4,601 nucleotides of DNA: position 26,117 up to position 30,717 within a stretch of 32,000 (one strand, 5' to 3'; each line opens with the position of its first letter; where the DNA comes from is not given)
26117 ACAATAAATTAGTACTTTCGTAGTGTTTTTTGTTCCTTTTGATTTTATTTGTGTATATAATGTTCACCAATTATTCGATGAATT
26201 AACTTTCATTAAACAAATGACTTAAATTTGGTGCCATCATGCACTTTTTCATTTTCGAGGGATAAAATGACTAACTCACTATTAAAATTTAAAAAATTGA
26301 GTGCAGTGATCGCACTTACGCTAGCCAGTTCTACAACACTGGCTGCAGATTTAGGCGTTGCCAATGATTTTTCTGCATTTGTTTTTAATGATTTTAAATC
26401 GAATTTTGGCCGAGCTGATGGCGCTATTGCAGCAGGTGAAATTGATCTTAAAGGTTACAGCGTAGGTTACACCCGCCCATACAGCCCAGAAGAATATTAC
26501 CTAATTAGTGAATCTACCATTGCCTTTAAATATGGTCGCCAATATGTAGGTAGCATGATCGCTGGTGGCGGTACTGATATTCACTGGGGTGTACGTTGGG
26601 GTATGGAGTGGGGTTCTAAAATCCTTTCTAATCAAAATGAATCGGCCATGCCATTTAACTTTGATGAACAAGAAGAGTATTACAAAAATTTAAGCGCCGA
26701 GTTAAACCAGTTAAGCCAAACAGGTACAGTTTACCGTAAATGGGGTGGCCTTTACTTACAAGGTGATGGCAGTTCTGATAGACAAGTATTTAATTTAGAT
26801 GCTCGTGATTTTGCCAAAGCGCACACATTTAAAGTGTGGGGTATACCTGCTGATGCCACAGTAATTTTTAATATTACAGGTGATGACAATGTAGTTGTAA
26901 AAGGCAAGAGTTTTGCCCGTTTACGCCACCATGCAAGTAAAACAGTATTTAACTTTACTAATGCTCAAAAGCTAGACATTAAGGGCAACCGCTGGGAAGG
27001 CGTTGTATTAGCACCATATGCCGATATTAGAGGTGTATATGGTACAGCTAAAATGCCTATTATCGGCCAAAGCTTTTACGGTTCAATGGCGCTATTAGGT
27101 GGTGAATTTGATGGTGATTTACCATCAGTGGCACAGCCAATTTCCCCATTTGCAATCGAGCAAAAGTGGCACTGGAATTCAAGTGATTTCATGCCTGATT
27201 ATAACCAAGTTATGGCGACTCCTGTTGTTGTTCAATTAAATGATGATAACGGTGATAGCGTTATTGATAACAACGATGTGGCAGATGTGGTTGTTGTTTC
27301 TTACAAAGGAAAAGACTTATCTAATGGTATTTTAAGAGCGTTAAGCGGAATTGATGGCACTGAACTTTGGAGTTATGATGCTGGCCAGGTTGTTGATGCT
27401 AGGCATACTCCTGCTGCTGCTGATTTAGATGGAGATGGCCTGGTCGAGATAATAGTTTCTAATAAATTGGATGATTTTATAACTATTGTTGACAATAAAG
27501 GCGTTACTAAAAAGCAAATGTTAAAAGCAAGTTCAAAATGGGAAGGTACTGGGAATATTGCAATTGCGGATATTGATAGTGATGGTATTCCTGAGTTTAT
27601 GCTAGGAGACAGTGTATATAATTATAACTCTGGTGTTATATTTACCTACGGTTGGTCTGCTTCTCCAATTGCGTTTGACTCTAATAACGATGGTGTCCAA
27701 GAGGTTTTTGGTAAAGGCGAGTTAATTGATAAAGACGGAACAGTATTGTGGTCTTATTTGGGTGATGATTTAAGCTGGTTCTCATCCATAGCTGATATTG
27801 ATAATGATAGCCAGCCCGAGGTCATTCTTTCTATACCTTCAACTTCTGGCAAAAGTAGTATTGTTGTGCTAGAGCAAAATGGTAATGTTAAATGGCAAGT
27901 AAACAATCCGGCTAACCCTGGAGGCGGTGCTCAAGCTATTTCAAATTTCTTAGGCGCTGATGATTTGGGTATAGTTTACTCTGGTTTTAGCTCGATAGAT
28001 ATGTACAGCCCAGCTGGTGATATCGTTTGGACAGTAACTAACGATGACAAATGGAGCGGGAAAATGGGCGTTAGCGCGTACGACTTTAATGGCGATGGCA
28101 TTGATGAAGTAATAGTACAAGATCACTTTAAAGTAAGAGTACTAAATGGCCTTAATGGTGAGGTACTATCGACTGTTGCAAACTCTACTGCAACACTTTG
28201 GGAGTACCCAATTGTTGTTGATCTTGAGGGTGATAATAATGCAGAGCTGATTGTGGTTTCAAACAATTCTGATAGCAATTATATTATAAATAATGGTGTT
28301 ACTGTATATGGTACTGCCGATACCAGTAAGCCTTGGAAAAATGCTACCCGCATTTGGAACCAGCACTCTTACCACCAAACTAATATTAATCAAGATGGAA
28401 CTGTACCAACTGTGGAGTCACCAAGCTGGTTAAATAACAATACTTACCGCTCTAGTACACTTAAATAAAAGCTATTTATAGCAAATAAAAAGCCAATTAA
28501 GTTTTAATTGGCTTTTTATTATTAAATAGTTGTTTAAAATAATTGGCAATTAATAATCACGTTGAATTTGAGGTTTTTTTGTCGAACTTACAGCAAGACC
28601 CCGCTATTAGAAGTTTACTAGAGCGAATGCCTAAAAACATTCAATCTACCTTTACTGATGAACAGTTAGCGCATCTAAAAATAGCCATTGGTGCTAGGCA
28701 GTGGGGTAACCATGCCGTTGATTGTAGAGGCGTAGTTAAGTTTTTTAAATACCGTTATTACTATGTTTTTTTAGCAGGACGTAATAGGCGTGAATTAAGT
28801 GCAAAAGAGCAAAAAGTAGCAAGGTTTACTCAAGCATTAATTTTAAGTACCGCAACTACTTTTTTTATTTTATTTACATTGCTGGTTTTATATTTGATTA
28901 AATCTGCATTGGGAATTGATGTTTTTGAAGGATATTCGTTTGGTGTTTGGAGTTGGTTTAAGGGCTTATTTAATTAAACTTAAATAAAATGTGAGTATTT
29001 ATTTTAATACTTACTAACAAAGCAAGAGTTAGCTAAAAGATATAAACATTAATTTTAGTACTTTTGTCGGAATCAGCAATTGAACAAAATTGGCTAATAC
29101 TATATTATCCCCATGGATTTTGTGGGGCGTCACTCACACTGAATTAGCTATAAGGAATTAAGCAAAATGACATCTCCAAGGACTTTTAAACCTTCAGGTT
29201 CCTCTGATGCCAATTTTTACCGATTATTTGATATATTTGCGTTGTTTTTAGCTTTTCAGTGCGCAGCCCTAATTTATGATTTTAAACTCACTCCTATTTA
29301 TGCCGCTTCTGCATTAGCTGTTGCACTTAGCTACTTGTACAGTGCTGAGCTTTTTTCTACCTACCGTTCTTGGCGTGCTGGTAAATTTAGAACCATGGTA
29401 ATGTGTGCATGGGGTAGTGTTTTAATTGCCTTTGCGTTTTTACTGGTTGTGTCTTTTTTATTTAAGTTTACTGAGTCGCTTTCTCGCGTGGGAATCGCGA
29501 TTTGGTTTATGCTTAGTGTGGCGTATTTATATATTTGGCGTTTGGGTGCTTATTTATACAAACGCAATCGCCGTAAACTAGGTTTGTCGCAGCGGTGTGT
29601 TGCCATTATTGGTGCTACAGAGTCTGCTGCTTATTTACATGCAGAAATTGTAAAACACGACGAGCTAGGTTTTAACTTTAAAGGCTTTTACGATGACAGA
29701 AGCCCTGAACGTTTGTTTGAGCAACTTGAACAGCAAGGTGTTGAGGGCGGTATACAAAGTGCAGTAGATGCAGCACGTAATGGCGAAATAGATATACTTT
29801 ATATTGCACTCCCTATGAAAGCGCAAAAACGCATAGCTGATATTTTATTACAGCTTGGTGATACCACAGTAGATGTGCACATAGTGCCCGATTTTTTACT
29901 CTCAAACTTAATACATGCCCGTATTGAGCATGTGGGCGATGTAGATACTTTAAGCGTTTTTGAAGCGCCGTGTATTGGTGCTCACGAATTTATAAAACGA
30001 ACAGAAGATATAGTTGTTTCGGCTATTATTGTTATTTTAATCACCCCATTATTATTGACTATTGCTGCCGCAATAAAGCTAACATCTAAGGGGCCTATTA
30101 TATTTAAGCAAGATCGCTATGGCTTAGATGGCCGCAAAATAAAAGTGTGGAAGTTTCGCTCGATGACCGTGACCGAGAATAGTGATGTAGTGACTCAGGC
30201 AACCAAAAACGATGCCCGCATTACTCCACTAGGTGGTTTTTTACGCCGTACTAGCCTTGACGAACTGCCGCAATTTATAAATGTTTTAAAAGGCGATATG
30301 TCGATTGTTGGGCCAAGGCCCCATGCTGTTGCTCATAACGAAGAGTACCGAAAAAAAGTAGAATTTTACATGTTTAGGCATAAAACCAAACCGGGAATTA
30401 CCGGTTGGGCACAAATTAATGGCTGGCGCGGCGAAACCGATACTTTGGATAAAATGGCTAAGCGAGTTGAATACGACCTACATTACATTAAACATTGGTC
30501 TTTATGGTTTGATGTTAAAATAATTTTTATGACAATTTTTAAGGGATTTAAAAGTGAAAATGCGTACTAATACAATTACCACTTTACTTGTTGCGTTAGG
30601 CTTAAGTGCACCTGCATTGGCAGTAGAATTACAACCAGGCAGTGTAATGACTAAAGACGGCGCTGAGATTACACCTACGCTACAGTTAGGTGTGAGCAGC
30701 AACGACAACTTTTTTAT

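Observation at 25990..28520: Stand-alone secreted choice-of-anchor-A + FG-GAP beta-propeller gene embedded in the EPS locus: a candidate matrix protein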

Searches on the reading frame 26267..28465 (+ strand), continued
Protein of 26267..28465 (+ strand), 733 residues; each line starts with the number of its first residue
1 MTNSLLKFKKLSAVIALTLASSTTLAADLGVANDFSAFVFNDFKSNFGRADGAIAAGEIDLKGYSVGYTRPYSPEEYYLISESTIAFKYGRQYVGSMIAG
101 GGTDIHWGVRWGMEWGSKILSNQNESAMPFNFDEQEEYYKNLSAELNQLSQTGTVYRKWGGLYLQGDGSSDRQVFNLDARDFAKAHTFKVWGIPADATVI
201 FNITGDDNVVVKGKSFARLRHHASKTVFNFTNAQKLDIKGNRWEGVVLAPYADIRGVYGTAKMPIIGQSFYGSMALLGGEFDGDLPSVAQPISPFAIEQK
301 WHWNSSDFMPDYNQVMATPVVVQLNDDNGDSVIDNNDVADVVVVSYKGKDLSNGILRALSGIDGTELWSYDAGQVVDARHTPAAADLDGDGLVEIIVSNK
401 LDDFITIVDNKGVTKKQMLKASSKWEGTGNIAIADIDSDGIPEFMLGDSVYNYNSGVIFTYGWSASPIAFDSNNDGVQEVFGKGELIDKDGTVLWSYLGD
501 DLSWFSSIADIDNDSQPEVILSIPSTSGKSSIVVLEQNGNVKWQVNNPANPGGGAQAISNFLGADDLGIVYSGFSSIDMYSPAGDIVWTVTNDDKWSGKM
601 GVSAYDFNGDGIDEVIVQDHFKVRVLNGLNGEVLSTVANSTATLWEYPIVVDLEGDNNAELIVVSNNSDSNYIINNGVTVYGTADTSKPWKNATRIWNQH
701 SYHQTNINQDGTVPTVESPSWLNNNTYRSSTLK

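Call 89: find_encoding_contigs(protein=P0045, flank=10000, max_places=1)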
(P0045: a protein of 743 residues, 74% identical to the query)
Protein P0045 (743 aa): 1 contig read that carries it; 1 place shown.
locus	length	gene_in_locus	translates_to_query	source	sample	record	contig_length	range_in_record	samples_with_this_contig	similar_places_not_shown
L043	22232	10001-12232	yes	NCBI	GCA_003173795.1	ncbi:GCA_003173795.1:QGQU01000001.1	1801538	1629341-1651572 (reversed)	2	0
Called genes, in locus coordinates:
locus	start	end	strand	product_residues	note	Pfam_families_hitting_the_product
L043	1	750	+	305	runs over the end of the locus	PF00535:Glycos_transf_2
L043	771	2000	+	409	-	PF04932:Wzy_C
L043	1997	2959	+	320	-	PF01073:3Beta_HSD, PF01370:Epimerase, PF02719:Polysacc_synt_2, PF04321:RmlD_sub_bind, PF13460:NAD_binding_10 (weak), PF16363:GDP_Man_Dehyd, PF07993:NAD_binding_4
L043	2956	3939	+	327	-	PF00535:Glycos_transf_2, PF10111:Glyco_tranf_2_2 (weak), PF13641:Glyco_tranf_2_3 (weak), PF13632:Glyco_trans_2_3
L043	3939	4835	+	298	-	PF00535:Glycos_transf_2, PF13641:Glyco_tranf_2_3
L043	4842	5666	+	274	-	PF03935:SKN1_KRE6_Sbg1 (faint), PF00722:Glyco_hydro_16, PF26113:GH16_XgeA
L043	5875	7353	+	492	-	PF01943:Polysacc_synt, PF13440:Polysacc_synt_3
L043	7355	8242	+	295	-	PF04230:PS_pyruv_trans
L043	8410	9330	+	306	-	PF00535:Glycos_transf_2, PF10111:Glyco_tranf_2_2, PF13641:Glyco_tranf_2_3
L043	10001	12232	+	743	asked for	PF20597:pAdhesive_15, PF01839:FG-GAP (faint), PF13517:FG-GAP_3 (weak)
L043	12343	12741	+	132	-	-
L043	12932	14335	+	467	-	PF13727:CoA_binding_3, PF02397:Bac_transf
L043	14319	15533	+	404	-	PF10082:BBP2_2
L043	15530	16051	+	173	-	PF02563:Poly_export, PF10531:SLBB, PF22461:SLBB_2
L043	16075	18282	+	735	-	PF02706:Wzz, PF13807:GNVR, PF01656:CbiA, PF10609:ParA, PF13614:AAA_31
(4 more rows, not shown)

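Call 90: find_encoding_contigs(protein=P0098, flank=10000, max_places=1)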
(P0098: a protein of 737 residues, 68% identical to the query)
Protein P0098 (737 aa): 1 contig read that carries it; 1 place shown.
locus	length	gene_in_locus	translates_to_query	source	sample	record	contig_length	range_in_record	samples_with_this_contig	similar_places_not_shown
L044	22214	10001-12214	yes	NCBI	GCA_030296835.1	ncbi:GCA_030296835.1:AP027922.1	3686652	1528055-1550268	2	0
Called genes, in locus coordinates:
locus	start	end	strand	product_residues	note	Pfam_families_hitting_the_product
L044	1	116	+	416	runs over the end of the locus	PF02826:2-Hacid_dh_C (faint), PF03446:NAD_binding_2 (faint), PF03721:UDPG_MGDP_dh_N, PF00984:UDPG_MGDP_dh, PF03720:UDPG_MGDP_dh_C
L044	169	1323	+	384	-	PF13439:Glyco_transf_4, PF20706:GT4-conflict (weak), PF00534:Glycos_transf_1, PF13692:Glyco_trans_1_4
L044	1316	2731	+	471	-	PF01943:Polysacc_synt, PF13440:Polysacc_synt_3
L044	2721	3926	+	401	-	-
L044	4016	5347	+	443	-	PF27533:CapK_C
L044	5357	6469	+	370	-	PF14397:ATPgrasp_ST, PF14398:ATPgrasp_YheCD (weak)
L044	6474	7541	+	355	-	PF20706:GT4-conflict (weak), PF00534:Glycos_transf_1, PF13692:Glyco_trans_1_4, PF13524:Glyco_trans_1_2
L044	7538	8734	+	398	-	-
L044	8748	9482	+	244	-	PF03808:Glyco_tran_WecG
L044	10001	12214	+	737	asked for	PF20597:pAdhesive_15, PF01839:FG-GAP (faint), PF13517:FG-GAP_3 (weak)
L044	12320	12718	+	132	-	-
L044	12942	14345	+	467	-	PF13727:CoA_binding_3, PF02397:Bac_transf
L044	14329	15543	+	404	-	PF10082:BBP2_2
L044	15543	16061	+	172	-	PF02563:Poly_export, PF10531:SLBB, PF22461:SLBB_2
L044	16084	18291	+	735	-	PF02706:Wzz, PF13807:GNVR, PF01656:CbiA, PF02374:ArsA_ATPase (faint), PF06564:CBP_BcsQ (faint), PF09140:MipZ (faint), PF10609:ParA, PF13614:AAA_31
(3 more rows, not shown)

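Call 91: find_encoding_contigs(protein=P0064, flank=10000, max_places=1)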
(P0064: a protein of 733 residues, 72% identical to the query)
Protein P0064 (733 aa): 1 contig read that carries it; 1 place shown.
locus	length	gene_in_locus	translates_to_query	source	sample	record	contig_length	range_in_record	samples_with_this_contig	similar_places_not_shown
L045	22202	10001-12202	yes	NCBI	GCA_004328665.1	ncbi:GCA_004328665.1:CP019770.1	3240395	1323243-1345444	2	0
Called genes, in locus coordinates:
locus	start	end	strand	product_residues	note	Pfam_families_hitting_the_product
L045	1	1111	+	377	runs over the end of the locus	PF00534:Glycos_transf_1 (weak), PF13692:Glyco_trans_1_4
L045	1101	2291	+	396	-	-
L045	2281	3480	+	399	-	PF04932:Wzy_C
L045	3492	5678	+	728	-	PF08240:ADH_N (weak), PF00107:ADH_zinc_N, PF13602:ADH_zinc_N_2 (weak), PF01408:GFO_IDH_MocA, PF02894:GFO_IDH_MocA_C, PF22725:GFO_IDH_MocA_C3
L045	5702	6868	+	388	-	-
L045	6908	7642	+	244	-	PF03808:Glyco_tran_WecG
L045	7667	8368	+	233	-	PF13489:Methyltransf_23 (weak), PF08241:Methyltransf_11, PF08242:Methyltransf_12 (faint), PF13649:Methyltransf_25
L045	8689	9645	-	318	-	PF01757:Acyl_transf_3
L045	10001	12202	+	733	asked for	PF20597:pAdhesive_15, PF01839:FG-GAP (faint), PF13517:FG-GAP_3 (faint)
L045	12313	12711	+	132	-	-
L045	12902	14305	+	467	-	PF13727:CoA_binding_3, PF02397:Bac_transf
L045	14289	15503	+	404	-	PF10082:BBP2_2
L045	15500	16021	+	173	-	PF02563:Poly_export, PF10531:SLBB, PF22461:SLBB_2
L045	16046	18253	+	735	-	PF02706:Wzz, PF13807:GNVR, PF01656:CbiA, PF06564:CBP_BcsQ (faint), PF09140:MipZ (faint), PF10609:ParA, PF13614:AAA_31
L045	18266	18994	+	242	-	PF19567:CpsB_CapC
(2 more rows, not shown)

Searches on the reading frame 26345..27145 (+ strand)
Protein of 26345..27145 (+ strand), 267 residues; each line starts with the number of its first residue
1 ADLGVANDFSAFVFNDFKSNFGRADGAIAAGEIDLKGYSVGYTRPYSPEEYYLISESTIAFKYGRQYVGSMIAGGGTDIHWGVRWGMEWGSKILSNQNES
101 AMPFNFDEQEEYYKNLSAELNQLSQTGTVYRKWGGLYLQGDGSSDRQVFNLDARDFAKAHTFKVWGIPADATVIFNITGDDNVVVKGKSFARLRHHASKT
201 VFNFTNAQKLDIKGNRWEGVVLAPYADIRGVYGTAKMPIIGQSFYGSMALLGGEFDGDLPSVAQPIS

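Call 32: find_homologous_proteins(query=window:26345-27145:+, max_evalue=0.001)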
Query seq(267 aa) (267 aa): 7 proteins with E <= 0.001 among 638 candidates.
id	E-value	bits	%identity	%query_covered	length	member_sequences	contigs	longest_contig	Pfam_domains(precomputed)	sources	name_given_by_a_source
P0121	1.2e-155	535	88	100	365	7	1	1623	PF20597.5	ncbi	ncbi:hypothetical protein LCGC14_2384570, partial [marine sediment metagenome]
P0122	3.7e-118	412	68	99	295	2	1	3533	PF20597.5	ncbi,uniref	ncbi:choice-of-anchor A family protein, partial [Pseudoalteromonas sp.]|uniref:choice-of-anchor A fa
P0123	1.1e-114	401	69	100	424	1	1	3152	PF20597.5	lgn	-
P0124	2.3e-114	400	80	82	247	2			PF20597.5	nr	nr:choice-of-anchor A family protein [Ningiella sp. W23]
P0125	1.4e-103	364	92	64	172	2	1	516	PF20597.5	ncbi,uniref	ncbi:choice-of-anchor A family protein, partial [Pseudoalteromonas sp. APC 4026]|uniref:choice-of-an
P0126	4.9e-74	267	69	66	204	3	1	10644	PF20597.5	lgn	-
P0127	1.0e-16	79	39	55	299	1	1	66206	PF20597.5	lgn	-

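Call 73: search_solved_structures(query=A4, max_evalue=10, show_alignments=1)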
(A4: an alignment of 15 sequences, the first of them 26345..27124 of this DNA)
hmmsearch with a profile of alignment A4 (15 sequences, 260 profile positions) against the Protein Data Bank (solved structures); distinct sequences matched with E-value up to 10: 13.
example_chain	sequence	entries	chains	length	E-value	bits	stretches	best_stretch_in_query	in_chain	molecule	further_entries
4ox7_A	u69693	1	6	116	0.09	15.4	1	22-108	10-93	Carbon dioxide-concentrating mechanism protein CcmK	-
2a1b_A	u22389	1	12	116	0.27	13.9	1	57-109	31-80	Carbon dioxide concentrating mechanism protein ccmK homolog 2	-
3ssq_A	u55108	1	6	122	0.32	13.6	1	44-108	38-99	Carbon dioxide concentrating mechanism protein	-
3cim_A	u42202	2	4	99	0.34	13.5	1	55-108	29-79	Carbon dioxide-concentrating mechanism protein ccmK homolog 2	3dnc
3sss_A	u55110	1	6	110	0.34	13.5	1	41-109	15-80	Carbon dioxide concentrating mechanism protein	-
9iv7_D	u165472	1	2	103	0.35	13.5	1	56-109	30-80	Carboxysome shell protein CcmK2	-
3ssr_B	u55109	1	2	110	0.39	13.3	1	51-109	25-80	Carbon dioxide concentrating mechanism protein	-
9iv3_A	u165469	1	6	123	0.41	13.2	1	28-108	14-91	Carboxysome shell protein CcmK1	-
7qve_k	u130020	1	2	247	0.42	13.2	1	148-232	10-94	Proteasome subunit alpha type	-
4liw_A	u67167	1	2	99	0.57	12.8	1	50-108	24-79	Carbon dioxide-concentrating mechanism protein CcmK homolog 1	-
3dn9_A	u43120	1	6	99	0.69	12.5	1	53-108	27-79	CcmK1 C-terminal deletion mutant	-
9iv7_B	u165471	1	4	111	0.91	12.1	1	54-108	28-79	Carboxysome shell protein CcmK1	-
3bn4_A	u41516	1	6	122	1.2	11.8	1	55-108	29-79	Carbon dioxide-concentrating mechanism protein ccmK homolog 1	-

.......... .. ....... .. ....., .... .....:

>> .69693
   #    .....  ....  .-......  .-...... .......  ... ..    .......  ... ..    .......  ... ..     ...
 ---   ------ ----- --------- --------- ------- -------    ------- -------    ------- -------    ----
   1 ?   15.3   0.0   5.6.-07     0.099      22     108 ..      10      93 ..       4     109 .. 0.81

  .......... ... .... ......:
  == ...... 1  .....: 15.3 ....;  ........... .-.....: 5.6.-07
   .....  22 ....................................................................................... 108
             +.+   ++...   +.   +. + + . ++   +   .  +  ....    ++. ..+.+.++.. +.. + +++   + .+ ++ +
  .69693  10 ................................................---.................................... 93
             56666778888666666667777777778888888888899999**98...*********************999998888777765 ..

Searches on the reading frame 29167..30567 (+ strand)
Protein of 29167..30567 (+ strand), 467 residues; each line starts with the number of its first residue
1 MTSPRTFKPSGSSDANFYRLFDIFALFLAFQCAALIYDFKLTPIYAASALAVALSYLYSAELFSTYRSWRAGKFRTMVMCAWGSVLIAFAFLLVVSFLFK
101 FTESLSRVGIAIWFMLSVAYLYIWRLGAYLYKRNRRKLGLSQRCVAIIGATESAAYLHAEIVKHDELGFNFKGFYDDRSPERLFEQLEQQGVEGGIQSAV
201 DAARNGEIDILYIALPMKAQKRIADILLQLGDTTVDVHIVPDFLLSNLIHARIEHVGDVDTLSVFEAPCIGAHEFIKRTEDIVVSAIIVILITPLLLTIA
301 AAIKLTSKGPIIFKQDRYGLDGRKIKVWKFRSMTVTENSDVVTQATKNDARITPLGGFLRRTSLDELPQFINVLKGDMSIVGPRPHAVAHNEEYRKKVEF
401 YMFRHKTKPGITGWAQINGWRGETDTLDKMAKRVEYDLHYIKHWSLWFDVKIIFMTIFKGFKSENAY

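Call 9: search_protein_families(library=pfam, proteins=[window:29167-30567:+], max_evalue=0.001)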
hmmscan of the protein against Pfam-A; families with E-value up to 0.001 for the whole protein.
window:29167-30567:+ (467 aa): 2 families
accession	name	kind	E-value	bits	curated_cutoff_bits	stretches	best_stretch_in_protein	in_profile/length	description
PF02397.22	Bac_transf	-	8.9e-72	240.8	27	1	277-461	1-178/179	Bacterial sugar transferase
PF13727.12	CoA_binding_3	-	1.3e-33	116.9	25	1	62-241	2-175/175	CoA-binding domain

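Call 10: search_protein_families(library=ncbifam, proteins=[window:29167-30567:+], max_evalue=0.001)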
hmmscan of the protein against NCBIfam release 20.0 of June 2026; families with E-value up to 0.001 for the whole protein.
window:29167-30567:+ (467 aa): 10 families
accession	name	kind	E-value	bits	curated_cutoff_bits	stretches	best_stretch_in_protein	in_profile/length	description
TIGR03023.1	WcaJ_sugtrans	equivalog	8.7e-163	542.8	410.75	1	22-467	3-453/453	undecaprenyl-phosphate glucose phosphotransferase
TIGR03025.1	EPS_sugtrans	subfamily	5.3e-149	497.2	295.55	1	20-467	1-445/445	exopolysaccharide biosynthesis polyprenyl glycosylphosphotransferase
NF007518.0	PRK10124.1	equivalog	4.7e-147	490.5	684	1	18-467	21-464/464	undecaprenyl-phosphate glucose phosphotransferase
NF050817.1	PolSacchBiosHfsE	equivalog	7.9e-77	258.9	750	1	45-457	47-456/467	polysaccharide biosynthesis protein HfsE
TIGR03022.1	WbaP_sugtrans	subfamily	6.3e-74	249.9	403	1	21-458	4-447/456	undecaprenyl-phosphate galactose phosphotransferase WbaP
TIGR03013.1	EpsB_2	subfamily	1.5e-67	228.6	393.35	1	31-457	18-433/443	TIGR03013 family XrtA/PEP-CTERM system glycosyltransferase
NF052601.1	undeca_RfbP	equivalog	1.5e-44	152.1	330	1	273-457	41-232/244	undecaprenyl-phosphate galactose phosphotransferase family protein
NF011751.0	PRK15204.1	equivalog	2.3e-43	148.5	907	1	105-467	112-476/476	undecaprenyl-phosphate galactose phosphotransferase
NF041877.1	EPS_EpsZ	equivalog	1.5e-41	142.5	800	1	272-457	260-449/459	exopolysaccharide biosynthesis polyisoprenyl-phosphate hexose-1-phosphate transferase EpsZ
NF045514.1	glycotran_HepC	equivalog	2.5e-22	79.2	140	1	274-388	114-214/220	heterocyst development glycosyltransferase HepC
